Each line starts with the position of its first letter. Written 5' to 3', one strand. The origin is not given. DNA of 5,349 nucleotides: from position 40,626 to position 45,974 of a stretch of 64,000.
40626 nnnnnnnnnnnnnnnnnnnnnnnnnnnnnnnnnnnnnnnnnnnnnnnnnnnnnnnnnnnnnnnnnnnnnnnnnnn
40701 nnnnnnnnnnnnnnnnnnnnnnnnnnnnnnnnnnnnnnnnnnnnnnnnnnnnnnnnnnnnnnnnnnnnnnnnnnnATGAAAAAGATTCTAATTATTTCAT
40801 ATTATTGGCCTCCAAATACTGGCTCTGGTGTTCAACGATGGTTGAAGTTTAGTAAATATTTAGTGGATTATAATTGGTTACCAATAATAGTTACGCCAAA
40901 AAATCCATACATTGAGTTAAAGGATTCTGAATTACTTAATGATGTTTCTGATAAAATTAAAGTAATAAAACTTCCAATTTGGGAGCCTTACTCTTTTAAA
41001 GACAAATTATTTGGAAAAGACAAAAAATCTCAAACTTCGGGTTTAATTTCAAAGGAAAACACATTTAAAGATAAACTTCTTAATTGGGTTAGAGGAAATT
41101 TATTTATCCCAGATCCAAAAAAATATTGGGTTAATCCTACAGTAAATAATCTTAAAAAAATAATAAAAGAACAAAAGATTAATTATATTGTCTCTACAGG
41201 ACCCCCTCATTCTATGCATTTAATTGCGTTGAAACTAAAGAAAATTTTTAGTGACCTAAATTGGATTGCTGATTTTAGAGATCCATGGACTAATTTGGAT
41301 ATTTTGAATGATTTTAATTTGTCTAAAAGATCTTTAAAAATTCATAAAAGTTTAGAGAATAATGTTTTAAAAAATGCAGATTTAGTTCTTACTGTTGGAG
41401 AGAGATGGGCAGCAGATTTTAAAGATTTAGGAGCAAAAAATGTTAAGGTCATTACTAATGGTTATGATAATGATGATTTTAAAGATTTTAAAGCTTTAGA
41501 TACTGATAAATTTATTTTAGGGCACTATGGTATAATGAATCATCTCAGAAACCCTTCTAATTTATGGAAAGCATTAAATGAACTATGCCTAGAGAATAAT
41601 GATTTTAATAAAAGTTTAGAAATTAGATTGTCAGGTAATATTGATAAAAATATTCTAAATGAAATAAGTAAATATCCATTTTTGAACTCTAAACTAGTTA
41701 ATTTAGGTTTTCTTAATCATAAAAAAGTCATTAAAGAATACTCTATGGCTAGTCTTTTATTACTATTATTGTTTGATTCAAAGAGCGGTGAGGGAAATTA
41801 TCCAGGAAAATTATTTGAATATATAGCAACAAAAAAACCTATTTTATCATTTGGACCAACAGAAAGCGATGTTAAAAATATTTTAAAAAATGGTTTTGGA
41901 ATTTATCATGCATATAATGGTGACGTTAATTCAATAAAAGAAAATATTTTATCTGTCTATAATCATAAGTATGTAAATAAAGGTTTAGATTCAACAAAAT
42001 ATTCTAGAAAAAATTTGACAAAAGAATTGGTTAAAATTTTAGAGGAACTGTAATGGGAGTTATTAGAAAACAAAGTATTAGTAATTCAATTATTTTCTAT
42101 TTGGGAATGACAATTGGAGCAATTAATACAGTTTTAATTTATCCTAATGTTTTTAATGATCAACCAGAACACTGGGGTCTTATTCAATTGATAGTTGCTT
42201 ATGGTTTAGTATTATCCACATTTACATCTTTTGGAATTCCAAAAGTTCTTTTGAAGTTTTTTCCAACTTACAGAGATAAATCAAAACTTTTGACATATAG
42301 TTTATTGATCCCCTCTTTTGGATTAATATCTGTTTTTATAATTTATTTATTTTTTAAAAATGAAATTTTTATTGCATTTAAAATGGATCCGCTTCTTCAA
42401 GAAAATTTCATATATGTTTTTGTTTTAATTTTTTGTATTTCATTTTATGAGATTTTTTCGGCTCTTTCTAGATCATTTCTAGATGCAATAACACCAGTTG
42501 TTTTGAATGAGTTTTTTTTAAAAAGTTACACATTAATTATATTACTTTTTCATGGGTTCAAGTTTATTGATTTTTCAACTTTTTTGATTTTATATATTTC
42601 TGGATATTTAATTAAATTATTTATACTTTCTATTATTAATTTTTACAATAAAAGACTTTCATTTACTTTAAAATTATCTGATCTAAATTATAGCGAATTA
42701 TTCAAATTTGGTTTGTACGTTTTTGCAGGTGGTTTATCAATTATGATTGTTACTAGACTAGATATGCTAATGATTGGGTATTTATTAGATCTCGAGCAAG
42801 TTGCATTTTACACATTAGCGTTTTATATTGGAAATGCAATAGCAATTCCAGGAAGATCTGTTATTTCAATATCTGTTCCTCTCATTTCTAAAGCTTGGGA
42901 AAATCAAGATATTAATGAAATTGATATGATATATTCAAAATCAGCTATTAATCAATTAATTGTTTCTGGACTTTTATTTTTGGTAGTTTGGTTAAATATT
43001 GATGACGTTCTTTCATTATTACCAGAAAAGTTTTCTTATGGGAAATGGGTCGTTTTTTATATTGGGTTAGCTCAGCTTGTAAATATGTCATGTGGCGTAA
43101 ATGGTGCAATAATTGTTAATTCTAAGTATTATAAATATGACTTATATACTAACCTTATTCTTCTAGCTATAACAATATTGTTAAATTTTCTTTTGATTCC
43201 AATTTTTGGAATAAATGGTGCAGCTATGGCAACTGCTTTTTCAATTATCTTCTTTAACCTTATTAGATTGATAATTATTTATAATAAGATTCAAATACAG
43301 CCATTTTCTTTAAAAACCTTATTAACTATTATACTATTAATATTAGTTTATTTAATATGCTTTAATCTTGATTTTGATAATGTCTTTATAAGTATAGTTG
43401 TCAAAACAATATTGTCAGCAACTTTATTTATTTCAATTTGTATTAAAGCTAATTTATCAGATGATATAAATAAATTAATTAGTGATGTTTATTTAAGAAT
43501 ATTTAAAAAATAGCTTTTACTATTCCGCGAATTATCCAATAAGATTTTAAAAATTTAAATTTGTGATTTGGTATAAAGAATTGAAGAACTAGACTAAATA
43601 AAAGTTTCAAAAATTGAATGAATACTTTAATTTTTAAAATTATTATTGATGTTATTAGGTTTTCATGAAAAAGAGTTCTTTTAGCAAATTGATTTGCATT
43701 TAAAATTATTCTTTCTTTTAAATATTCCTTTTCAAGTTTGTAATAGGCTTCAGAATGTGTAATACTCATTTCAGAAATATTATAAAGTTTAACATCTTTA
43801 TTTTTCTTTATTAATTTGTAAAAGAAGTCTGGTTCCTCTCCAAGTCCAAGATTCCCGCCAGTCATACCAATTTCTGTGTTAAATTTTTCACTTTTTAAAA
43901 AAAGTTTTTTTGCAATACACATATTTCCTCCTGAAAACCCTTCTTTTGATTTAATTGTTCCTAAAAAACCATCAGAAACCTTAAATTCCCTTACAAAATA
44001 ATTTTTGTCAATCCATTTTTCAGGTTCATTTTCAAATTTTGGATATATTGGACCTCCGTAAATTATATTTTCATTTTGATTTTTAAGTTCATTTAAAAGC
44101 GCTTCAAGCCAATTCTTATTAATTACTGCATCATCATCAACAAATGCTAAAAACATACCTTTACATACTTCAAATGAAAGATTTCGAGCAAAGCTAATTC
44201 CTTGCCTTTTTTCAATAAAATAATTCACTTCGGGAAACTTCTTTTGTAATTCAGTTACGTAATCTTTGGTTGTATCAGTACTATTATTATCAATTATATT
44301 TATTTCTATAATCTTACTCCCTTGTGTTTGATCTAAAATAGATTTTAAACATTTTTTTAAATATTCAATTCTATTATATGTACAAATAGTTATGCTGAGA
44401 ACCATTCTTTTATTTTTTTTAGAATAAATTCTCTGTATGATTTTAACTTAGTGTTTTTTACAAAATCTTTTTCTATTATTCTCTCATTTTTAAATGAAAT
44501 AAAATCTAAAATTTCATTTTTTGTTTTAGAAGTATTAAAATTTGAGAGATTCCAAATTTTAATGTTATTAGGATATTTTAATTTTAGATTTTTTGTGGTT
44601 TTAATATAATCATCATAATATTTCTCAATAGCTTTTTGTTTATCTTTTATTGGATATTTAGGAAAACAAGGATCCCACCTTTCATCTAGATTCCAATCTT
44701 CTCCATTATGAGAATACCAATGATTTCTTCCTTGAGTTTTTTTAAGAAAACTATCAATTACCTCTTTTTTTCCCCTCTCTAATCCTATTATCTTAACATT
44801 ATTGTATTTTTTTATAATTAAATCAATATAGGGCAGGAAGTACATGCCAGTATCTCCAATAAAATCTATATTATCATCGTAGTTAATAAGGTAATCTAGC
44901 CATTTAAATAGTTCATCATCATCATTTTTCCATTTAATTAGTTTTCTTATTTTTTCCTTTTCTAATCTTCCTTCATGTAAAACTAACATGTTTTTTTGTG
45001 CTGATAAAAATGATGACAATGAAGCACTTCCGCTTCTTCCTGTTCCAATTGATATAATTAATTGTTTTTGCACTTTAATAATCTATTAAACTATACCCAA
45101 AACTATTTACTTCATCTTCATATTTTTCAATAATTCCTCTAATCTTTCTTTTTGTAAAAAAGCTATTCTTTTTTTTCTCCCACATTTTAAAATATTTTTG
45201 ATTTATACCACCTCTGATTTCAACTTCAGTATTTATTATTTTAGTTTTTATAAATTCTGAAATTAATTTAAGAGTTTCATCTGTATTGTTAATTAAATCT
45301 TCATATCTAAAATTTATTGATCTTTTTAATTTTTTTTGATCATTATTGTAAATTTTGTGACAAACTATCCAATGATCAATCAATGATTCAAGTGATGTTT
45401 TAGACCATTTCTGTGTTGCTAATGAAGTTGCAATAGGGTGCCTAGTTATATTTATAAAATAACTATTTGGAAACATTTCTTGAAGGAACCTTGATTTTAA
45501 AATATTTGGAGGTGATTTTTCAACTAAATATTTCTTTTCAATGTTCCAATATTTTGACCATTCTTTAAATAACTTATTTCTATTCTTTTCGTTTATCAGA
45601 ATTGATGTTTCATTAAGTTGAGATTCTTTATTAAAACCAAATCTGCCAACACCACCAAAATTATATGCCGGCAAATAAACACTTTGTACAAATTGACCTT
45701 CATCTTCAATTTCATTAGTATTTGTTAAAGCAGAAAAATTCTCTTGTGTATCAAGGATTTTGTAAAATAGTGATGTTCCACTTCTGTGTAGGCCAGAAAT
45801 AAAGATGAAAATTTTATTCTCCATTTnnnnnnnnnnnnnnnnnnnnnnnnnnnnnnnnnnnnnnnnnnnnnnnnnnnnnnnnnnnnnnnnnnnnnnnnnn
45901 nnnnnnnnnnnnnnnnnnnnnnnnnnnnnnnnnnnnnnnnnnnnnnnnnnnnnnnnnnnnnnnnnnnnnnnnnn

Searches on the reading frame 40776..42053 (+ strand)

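Call 54: search_protein_families(library=pfam, proteins=[window:40776-42053:+], max_evalue=0.00001)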
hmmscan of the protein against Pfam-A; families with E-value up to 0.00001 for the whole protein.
window:40776-42053:+ (425 aa): 1 family
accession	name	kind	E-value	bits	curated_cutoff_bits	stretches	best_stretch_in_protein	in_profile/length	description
PF13439.12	Glyco_transf_4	-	7.5e-06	26.5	28.5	0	105-232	43-168/170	Glycosyltransferase Family 4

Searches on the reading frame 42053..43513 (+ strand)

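Call 12: search_protein_families(library=pfam, proteins=[window:42053-43513:+], max_evalue=0.001)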
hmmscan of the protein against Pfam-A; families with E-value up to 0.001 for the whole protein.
window:42053-43513:+ (486 aa): 2 families
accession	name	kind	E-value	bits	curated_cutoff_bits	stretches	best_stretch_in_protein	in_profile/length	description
PF01943.22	Polysacc_synt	-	2.8e-10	40.5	28.2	1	37-281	31-273/274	Polysaccharide biosynthesis protein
PF13440.11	Polysacc_synt_3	-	0.00016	21.5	23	1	37-285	7-247/293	Polysaccharide biosynthesis protein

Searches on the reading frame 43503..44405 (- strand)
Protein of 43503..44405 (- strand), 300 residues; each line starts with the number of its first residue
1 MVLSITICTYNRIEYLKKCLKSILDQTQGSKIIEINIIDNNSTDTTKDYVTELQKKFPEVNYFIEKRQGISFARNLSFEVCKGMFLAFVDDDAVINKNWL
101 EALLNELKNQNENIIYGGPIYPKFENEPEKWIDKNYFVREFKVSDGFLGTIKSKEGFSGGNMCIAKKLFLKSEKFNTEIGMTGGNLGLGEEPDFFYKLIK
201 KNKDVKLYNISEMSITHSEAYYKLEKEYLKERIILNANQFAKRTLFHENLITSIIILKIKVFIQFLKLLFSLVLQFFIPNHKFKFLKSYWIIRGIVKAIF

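Call 12: search_protein_families(library=pfam, proteins=[window:43503-44405:-], max_evalue=0.001)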
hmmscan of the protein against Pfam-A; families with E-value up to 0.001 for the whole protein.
window:43503-44405:- (300 aa): 4 families
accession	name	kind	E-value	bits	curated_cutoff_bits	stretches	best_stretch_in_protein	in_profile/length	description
PF00535.33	Glycos_transf_2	-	9.3e-29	100.9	23.3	1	4-135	1-131/168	Glycosyl transferase family 2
PF13641.12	Glyco_tranf_2_3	-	5.5e-09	36.8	27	1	4-109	4-112/230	Glycosyltransferase like family 2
PF10111.15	Glyco_tranf_2_2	-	3.1e-05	24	27.3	1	7-114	4-115/276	Glycosyltransferase like family 2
PF13632.12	Glyco_trans_2_3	-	0.00095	19.5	27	0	87-256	3-169/198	Glycosyl transferase family group 2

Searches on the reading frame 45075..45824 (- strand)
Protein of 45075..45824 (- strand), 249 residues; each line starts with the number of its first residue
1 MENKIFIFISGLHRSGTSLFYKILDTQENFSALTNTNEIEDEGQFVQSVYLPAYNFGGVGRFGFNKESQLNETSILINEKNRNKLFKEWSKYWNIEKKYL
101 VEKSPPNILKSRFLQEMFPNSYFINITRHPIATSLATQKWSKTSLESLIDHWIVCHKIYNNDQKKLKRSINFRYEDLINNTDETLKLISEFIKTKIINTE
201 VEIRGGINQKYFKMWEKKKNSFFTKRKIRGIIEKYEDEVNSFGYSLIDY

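Call 12: search_protein_families(library=pfam, proteins=[window:45075-45824:-], max_evalue=0.001)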
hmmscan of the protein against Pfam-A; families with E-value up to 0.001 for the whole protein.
window:45075-45824:- (249 aa): 2 families
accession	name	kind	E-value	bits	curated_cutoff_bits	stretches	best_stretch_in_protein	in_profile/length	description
PF13469.12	Sulfotransfer_3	-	4.3e-18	66.8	27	1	7-193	2-211/216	Sulfotransferase family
PF00685.33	Sulfotransfer_1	-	0.00057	19.8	22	0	7-224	4-207/255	Sulfotransferase domain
